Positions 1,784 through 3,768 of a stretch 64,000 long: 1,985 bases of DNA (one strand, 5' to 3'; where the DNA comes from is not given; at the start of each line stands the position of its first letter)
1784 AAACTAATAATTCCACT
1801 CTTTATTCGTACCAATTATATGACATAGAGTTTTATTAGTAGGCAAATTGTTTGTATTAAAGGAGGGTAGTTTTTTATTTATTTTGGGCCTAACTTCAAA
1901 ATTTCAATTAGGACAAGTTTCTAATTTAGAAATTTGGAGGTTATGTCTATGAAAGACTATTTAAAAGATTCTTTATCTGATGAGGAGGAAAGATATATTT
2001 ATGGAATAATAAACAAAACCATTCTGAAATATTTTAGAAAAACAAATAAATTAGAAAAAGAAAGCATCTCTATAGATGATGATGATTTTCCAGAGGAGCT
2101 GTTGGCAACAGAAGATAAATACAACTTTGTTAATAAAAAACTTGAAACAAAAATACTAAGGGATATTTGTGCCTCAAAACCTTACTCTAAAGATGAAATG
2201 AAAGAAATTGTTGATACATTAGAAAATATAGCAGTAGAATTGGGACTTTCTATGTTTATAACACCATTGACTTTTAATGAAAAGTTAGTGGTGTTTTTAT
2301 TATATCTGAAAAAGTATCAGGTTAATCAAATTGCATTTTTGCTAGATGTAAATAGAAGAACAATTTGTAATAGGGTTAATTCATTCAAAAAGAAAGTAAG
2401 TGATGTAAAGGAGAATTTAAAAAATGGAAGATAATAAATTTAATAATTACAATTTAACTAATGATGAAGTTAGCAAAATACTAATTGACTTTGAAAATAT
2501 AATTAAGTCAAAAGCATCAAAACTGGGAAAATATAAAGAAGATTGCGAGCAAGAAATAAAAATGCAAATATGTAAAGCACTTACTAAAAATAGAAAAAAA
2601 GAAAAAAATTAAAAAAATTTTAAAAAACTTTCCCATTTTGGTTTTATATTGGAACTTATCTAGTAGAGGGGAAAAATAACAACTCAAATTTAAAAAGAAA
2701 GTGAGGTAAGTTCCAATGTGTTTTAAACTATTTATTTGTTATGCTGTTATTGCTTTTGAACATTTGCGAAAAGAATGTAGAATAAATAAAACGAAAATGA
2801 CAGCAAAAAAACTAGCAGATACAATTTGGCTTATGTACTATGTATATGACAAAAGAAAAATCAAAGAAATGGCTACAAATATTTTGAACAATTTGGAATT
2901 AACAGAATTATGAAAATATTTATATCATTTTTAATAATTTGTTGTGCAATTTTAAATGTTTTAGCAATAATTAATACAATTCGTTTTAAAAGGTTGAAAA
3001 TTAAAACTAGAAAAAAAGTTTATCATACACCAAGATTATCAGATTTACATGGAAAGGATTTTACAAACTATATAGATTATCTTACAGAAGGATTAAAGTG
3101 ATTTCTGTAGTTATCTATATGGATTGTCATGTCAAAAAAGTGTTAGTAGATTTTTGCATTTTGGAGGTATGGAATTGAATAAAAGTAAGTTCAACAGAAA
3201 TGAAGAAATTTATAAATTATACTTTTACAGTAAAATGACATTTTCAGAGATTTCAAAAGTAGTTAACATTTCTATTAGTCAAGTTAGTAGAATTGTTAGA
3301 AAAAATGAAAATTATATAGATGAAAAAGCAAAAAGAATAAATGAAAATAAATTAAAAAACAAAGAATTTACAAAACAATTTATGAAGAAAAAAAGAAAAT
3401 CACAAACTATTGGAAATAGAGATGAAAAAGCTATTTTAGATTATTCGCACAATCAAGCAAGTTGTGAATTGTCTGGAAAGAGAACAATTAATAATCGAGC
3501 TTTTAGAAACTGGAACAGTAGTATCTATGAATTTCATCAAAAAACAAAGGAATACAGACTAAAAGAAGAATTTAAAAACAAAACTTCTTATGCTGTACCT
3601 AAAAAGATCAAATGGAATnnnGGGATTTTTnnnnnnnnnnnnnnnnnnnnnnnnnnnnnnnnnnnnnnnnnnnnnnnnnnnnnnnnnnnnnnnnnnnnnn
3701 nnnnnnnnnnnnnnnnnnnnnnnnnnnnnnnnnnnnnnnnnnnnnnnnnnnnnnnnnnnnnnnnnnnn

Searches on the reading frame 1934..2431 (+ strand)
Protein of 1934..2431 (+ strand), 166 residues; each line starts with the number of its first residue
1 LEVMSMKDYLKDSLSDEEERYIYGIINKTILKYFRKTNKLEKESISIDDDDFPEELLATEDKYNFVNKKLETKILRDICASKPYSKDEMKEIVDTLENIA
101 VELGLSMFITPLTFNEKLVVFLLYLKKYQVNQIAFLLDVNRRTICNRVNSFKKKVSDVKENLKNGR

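Call 22: search_protein_families(library=pfam, proteins=[window:1934-2431:+], max_evalue=0.001)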
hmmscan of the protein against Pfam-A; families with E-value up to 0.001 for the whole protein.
window:1934-2431:+ (166 aa): 2 families
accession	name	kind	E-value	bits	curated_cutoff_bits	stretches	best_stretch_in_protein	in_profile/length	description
PF06056.18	Terminase_5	-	0.00021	21.6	20.3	1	121-146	7-32/58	Putative ATPase subunit of terminase (gpP-like)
PF13613.12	HTH_Tnp_4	-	0.00036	20.5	27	0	111-150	2-42/53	Helix-turn-helix of DDE superfamily endonuclease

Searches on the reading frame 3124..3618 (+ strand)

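Call 22: search_protein_families(library=pfam, proteins=[window:3124-3618:+], max_evalue=0.001)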
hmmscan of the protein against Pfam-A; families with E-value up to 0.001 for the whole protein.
window:3124-3618:+ (165 aa): 1 family
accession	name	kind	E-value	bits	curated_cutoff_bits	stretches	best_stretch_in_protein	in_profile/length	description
PF04545.22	Sigma70_r4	-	2.5e-05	24.1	24.1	1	28-60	11-43/50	Sigma-70, region 4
